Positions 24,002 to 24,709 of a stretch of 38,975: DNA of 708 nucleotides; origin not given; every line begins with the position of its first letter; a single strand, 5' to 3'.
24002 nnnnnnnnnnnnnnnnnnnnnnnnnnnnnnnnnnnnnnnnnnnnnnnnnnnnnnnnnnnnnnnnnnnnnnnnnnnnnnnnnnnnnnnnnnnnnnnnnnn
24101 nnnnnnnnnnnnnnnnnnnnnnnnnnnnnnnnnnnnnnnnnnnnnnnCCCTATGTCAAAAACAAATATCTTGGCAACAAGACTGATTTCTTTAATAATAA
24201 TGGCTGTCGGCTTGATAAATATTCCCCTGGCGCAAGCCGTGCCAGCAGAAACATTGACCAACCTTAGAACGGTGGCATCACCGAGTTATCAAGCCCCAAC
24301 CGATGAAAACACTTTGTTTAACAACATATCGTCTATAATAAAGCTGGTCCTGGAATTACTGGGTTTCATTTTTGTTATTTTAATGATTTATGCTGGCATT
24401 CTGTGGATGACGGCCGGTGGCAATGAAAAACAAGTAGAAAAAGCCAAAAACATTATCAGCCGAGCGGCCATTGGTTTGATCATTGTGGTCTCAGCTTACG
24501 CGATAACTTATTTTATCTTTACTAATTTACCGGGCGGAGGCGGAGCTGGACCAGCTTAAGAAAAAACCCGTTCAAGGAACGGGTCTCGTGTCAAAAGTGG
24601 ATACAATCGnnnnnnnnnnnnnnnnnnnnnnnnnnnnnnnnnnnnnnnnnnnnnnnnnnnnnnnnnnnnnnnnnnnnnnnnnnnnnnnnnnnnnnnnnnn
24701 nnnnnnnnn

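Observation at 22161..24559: Array of six tandem TrbC/VirB2-like pilin paralogs with no T4SS machinery nearby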

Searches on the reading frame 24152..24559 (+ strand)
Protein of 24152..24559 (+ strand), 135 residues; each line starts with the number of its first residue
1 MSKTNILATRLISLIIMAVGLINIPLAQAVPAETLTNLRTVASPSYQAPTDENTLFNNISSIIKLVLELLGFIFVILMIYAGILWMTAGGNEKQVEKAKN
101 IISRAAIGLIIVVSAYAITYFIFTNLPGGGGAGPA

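Call 3: search_protein_families(library=pfam, proteins=[window:24152-24559:+], max_evalue=1)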
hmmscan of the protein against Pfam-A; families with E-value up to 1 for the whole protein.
window:24152-24559:+ (135 aa): 7 families
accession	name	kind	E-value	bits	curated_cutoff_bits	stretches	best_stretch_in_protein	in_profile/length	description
PF18895.5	T4SS_pilin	-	2.3e-10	40.8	26.6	1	53-122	6-71/71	Type IV secretion system pilin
PF16962.11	ABC_export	-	0.011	14.7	29.7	1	53-121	10-81/531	Putative ABC exporter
PF00001.26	7tm_1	-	0.014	15.3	30.5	1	45-123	139-219/260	7 transmembrane receptor (rhodopsin family)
PF02322.20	Cyt_bd_oxida_II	-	0.024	14.4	35.6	1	58-121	147-211/302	Cytochrome bd terminal oxidase subunit II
PF04290.18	DctQ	-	0.078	13.3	28.3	1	61-124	63-124/132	Tripartite ATP-independent periplasmic transporters, DctQ component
PF05545.16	FixQ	-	0.24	11.8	29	1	70-102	13-45/49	Cbb3-type cytochrome oxidase component FixQ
PF12725.13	DUF3810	-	0.43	10.4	28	1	54-124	4-76/311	Protein of unknown function (DUF3810)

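Call 4: search_protein_families(library=ncbifam, proteins=[window:24152-24559:+], max_evalue=1)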
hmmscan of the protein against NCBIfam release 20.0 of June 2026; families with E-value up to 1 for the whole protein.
window:24152-24559:+ (135 aa): 3 families
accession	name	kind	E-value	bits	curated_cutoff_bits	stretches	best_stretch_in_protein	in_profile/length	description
NF045849.1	ICE_MMCAP2_0565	equivalog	1.1e-08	34.6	40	1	53-124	7-78/80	Mbov_0395 family pilin-like conjugal transfer protein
NF041560.1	T6SS_Burk_ExIF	subfamily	0.0078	15.9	90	1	58-125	124-187/234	putative type VI secretion system effector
NF047765.1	LIC_13387_fam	subfamily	0.072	12.8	33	1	74-122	65-112/131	LIC_13387 family protein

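Call 18: find_encoding_contigs(protein=window:24152-24559:+, flank=10000, max_places=6)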
Protein window:24152-24559:+ (135 aa): 2 contigs read that carry it; 2 places shown.
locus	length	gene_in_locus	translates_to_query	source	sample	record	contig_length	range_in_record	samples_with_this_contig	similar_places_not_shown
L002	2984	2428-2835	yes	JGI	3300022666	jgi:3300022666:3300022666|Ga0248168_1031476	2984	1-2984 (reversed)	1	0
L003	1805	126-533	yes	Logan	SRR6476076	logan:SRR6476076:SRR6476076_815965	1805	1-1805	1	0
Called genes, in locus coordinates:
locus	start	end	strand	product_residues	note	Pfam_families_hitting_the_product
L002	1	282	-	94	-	?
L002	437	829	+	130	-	PF18895:T4SS_pilin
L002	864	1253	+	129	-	PF18895:T4SS_pilin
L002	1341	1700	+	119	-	PF18895:T4SS_pilin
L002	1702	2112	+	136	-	PF18895:T4SS_pilin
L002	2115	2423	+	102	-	PF18895:T4SS_pilin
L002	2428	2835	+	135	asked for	PF18895:T4SS_pilin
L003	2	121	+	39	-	?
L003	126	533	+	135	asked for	PF18895:T4SS_pilin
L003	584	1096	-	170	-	-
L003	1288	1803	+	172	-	?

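Call 35: find_homologous_proteins(query=window:24152-24559:+, max_evalue=0.00001)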
Query window:24152-24559:+ (135 aa): 125 proteins with E <= 0.00001 among 182 candidates; the best 120 are listed.
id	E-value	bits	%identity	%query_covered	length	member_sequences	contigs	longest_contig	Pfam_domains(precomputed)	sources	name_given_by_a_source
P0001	1.5e-76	272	100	100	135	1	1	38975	PF18895.6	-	-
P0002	9.9e-68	244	87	93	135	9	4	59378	PF18895.6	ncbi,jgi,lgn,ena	jgi:hypothetical protein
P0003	2.2e-53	198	76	93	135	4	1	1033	PF18895.6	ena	-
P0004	2.8e-52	194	80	85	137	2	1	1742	PF18895.6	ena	-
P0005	2.1e-49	185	77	85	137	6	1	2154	PF18895.6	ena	-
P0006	5.3e-48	180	71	96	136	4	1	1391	PF18895.6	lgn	-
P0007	1.9e-45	172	74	78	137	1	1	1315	PF18895.6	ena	-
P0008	1.2e-41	160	75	81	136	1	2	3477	PF18895.6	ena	-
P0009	6.1e-38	148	59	93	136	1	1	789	PF18895.6,PF03631.21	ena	-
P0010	2.0e-37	146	72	68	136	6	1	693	PF18895.6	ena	-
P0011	8.8e-37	144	60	99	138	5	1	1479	PF18895.6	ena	-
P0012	2.0e-36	143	73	75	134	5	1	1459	PF18895.6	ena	-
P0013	3.7e-36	142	69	76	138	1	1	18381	PF18895.6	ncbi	-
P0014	8.9e-36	141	68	81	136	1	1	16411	PF18895.6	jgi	jgi:lysylphosphatidylglycerol synthetase-like protein (DUF2156 family)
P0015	1.0e-35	141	65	76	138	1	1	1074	PF18895.6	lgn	-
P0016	1.1e-35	140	59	99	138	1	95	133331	PF18895.6,PF03631.21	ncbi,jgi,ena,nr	ncbi:MAG TPA: hypothetical protein PLP70_00775 [bacterium]|jgi:uncharacterized BrkB/YihY/UPF0761 fam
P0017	1.4e-35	140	67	75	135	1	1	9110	PF18895.6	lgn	-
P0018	1.4e-35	140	59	99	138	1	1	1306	PF18895.6,PF03631.21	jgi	-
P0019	1.6e-35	140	68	76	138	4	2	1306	PF18895.6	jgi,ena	-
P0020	5.5e-35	138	59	99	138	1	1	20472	PF18895.6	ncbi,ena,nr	ncbi:MAG TPA: hypothetical protein PLA38_01985 [bacterium]|nr:hypothetical protein [bacterium]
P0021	5.9e-35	138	71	73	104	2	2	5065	PF18895.6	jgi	jgi:cytochrome bd-type quinol oxidase subunit 2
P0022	9.5e-35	137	72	73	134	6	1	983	PF18895.6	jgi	-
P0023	1.8e-34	137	58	93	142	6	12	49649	PF18895.6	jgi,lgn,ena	jgi:hypothetical protein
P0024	6.4e-34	135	64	75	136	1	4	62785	PF18895.6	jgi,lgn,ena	-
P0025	9.0e-34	134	65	75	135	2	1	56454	PF18895.6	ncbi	-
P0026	5.3e-33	132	63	85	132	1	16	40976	PF18895.6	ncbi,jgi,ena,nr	ncbi:MAG TPA: hypothetical protein P5194_01190 [Patescibacteria group bacterium]|nr:hypothetical pro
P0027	6.8e-33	131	60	93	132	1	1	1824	PF18895.6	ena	-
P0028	9.0e-33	131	60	93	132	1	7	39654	PF18895.6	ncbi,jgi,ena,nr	ncbi:hypothetical protein KBI31_01440 [Patescibacteria group bacterium]|nr:hypothetical protein [Pat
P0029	1.1e-32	131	62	85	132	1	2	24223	PF18895.6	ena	-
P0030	1.3e-32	131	62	85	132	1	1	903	PF18895.6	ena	-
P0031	1.1e-31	128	96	41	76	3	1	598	PF18895.6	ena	-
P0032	1.4e-31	127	64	71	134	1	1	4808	PF18895.6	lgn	-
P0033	1.9e-31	127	37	88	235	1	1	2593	PF18895.6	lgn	-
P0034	2.3e-31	126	55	91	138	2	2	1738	PF18895.6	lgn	-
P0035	3.1e-30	123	61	84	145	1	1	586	PF18895.6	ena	-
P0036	6.2e-30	122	72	69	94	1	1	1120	PF18895.6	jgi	-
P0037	6.3e-30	122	59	90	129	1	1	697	PF18895.6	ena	-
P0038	1.7e-29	120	69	67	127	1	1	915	PF18895.6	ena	-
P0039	4.7e-29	119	68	69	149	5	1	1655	PF18895.6,PF00001.27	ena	-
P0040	1.5e-26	111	69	65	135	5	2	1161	PF18895.6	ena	-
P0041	1.6e-25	108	68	61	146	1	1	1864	PF18895.6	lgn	-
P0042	3.2e-25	107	62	70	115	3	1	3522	PF18895.6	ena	-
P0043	5.7e-24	103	50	93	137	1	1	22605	PF18895.6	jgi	jgi:hypothetical protein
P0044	8.4e-23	99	55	65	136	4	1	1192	PF18895.6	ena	-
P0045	2.0e-22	98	63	59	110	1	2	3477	PF18895.6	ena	-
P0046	2.0e-22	98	42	96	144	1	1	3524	PF18895.6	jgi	-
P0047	2.1e-22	98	65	56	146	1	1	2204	PF18895.6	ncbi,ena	-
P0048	3.1e-22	97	46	70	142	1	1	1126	PF18895.6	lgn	-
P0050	7.0e-22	96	56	60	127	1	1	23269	PF18895.6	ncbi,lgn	-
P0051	9.7e-22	95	47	93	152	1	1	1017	PF18895.6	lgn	-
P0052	9.9e-22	95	65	59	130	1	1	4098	PF18895.6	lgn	-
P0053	1.2e-21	95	50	90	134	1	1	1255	PF18895.6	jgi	jgi:hypothetical protein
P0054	1.8e-21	95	66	56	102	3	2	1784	PF18895.6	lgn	-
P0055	2.6e-21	94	54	76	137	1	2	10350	PF18895.6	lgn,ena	-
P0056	2.7e-21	94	50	87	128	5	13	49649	PF18895.6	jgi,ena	jgi:hypothetical protein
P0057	3.7e-21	94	41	94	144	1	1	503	PF18895.6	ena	-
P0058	5.0e-21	93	51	80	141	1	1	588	PF18895.6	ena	-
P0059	5.7e-21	93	53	76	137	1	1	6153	PF18895.6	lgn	-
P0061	6.7e-21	93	51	90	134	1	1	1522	PF18895.6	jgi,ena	-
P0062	8.2e-21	92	68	55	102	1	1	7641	PF18895.6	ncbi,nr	ncbi:hypothetical protein EOM71_00835 [Candidatus Falkowbacteria bacterium]|nr:hypothetical protein 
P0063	9.9e-21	92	43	90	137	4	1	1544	PF18895.6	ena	-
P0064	1.2e-20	92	42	95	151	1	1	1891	PF18895.6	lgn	-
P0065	1.9e-20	91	57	64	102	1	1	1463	PF18895.6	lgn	-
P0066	2.1e-20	91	67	50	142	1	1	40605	PF18895.6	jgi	jgi:cytochrome bd-type quinol oxidase subunit 2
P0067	3.0e-20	91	68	51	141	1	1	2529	PF18895.6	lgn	-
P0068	3.3e-20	90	65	55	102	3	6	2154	PF18895.6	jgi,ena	-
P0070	7.2e-20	89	61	57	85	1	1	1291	PF18895.6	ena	-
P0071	1.9e-19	88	58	62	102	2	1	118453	PF18895.6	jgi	-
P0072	2.1e-19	88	50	74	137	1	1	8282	PF18895.6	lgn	-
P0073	3.2e-19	87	64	52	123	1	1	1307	PF18895.6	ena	-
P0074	4.2e-19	87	47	76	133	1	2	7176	PF18895.6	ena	-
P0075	5.0e-19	87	56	62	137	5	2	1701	PF18895.6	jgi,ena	-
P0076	7.6e-19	86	49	76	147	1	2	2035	PF18895.6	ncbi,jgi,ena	-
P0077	7.7e-19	86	46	90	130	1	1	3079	PF18895.6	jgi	jgi:TRAP-type C4-dicarboxylate transport system permease small subunit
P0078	7.7e-19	86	54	58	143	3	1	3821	PF18895.6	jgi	jgi:cytochrome bd-type quinol oxidase subunit 2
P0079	9.1e-19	86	58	53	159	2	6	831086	PF18895.6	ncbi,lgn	-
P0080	9.9e-19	86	52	68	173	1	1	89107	PF18895.6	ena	-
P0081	1.5e-18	85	54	59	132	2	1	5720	PF18895.6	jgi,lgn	-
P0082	1.7e-18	85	52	67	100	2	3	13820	PF18895.6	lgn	-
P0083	7.2e-18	83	55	59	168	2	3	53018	PF18895.6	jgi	jgi:hypothetical protein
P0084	8.8e-18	83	42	94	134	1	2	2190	PF18895.6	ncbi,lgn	-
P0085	1.1e-17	82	46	76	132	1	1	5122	PF18895.6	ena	-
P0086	1.2e-17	82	58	55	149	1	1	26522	PF18895.6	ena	-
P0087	1.3e-17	82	42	94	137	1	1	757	PF18895.6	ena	-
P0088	1.3e-17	82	59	53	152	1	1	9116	PF18895.6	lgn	-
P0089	1.5e-17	82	42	92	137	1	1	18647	PF18895.6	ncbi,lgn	-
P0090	1.7e-17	82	62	51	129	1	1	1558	PF18895.6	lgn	-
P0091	2.2e-17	81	65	52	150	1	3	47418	PF18895.6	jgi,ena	-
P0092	2.6e-17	81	52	64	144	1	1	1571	PF18895.6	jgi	jgi:hypothetical protein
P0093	2.7e-17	81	55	55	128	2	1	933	PF18895.6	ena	-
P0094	1.0e-16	79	49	74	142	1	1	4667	PF18895.6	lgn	-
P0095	1.1e-16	79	67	47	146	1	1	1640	PF18895.6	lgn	-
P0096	1.7e-16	79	52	59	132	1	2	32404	PF18895.6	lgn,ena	-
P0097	1.8e-16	78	43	80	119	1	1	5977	PF18895.6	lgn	-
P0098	2.3e-16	78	68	44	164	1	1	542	PF18895.6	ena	-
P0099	2.6e-16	78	40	90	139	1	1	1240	PF18895.6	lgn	-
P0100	3.7e-16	77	50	70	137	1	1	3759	PF18895.6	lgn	-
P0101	6.3e-16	77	59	53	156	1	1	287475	PF18895.6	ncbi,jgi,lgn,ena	ncbi:MAG: hypothetical protein WC480_01385 [Patescibacteria group bacterium]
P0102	8.0e-16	76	64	47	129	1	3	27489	PF18895.6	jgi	-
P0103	9.3e-16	76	58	51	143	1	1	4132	PF18895.6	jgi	jgi:hypothetical protein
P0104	1.1e-15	76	54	53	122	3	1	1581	PF18895.6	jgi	jgi:hypothetical protein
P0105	1.6e-15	75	59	47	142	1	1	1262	PF18895.6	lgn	-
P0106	1.8e-15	75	66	46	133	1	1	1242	PF18895.6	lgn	-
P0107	2.3e-15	75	38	84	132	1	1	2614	PF18895.6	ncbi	-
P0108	3.7e-15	74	45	59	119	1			PF18895.6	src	-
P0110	2.4e-14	72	59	49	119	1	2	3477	PF18895.6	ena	-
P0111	2.9e-14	71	52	62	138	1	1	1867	PF18895.6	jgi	jgi:hypothetical protein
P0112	7.3e-14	70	50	67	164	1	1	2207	PF18895.6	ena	-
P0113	3.6e-13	68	43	70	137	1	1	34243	PF18895.6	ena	-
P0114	5.0e-13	67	45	68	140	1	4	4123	PF18895.6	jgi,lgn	-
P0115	6.7e-13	67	40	85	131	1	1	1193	PF18895.6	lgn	-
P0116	7.7e-13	67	65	32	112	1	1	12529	PF18895.6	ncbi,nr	ncbi:hypothetical protein HY932_02195 [Candidatus Falkowbacteria bacterium]|nr:hypothetical protein 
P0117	7.8e-13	67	49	53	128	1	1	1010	PF18895.6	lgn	-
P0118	7.9e-13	67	61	36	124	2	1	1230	PF18895.6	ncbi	-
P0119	8.4e-13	67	50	55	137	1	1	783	PF18895.6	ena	-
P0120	4.2e-12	64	58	39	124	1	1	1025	PF18895.6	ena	-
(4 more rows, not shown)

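Call 44: search_solved_structures(query=A2, max_evalue=10, show_alignments=2)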
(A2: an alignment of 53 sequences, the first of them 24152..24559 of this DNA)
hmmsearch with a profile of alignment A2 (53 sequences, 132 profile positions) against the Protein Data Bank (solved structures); distinct sequences matched with E-value up to 10: 13.
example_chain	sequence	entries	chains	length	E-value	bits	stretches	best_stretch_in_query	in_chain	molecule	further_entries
6i38_A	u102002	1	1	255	9.9e-07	32.3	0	82-100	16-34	nv2Pizza6-AYW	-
6i37_A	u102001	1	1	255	1.5e-06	31.7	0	82-100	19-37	nv1Pizza6-AYW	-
6f0q_A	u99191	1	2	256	2e-06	31.3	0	82-100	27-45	Pizza6-AYW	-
6i3b_A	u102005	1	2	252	2e-06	31.3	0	82-100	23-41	cPizza6-AYW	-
6i39_A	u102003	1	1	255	2.6e-06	30.9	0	82-100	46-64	v31Pizza6-AYW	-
6i3a_A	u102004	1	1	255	1.7e-05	28.2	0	82-100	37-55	v22Pizza6-AYW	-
7zpz_A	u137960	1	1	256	0.0063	20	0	82-100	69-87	Pizza6-TSR-TSH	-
7zph_A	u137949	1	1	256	0.013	19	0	82-100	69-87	Pizza6-TNK-RSH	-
6f0s_A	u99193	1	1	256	0.039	17.4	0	82-100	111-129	Pizza6-SYW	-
7zpw_A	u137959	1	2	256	0.065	16.7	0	82-100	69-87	Pizza6-TSK-TSH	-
7zqg_A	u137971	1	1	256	0.13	15.7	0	82-100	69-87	Pizza6-KSH-TSH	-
7zcj_A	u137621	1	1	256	0.14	15.6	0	82-100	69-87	Pizza6-TNH-TSH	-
7zq2_A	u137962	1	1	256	0.22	14.9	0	82-100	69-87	Pizza6-RSH-TSH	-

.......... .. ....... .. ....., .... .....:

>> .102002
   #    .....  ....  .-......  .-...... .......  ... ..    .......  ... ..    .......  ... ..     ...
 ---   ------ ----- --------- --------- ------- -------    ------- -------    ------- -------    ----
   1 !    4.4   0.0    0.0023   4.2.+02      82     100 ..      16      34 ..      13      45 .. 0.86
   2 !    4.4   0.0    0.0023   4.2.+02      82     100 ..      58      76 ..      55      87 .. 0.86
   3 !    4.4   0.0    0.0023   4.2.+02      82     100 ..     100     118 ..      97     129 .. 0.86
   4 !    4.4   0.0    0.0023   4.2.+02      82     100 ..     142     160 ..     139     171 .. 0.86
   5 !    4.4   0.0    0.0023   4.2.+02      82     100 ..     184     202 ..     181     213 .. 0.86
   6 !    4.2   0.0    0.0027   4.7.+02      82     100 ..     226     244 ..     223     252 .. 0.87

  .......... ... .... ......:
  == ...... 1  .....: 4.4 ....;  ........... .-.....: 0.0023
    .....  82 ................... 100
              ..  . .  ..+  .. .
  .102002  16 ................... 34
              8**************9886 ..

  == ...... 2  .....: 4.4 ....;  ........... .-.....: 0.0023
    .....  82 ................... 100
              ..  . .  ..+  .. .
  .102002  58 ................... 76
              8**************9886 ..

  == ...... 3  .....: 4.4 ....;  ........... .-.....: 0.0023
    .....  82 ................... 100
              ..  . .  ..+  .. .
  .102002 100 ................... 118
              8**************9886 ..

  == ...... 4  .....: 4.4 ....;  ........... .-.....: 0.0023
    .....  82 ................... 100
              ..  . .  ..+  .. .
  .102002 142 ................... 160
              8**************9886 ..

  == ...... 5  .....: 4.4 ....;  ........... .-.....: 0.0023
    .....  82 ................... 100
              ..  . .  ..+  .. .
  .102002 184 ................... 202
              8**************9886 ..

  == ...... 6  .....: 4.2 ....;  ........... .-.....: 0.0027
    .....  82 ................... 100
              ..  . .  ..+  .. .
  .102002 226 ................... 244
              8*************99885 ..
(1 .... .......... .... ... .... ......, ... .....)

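Call 49: predict_structure(alignment_id=A2)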
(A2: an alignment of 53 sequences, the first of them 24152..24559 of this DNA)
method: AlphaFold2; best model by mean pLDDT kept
length: 135 residues; sequences in the alignment: 53
mean_pLDDT: 73.9   pTM: 0.48
mean pLDDT of the five models: 73.9, 71.4, 69.9, 69.7, 67.6
residues with pLDDT >= 90: 46; 70-90: 27; 50-70: 54; < 50: 8
segments of 3 or more residues with pLDDT < 50: 46-49
pLDDT, mean of each block of 10 residues (from residue 1): 54 68 55 58 51 67 88 94 93 93 94 88 69 50
secondary structure, 60 per line:
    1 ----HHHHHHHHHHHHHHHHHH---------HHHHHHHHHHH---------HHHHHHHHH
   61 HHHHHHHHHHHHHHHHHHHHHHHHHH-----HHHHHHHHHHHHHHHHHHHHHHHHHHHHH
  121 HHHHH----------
elements in order: H5-22 H32-42 H52-86 H92-125
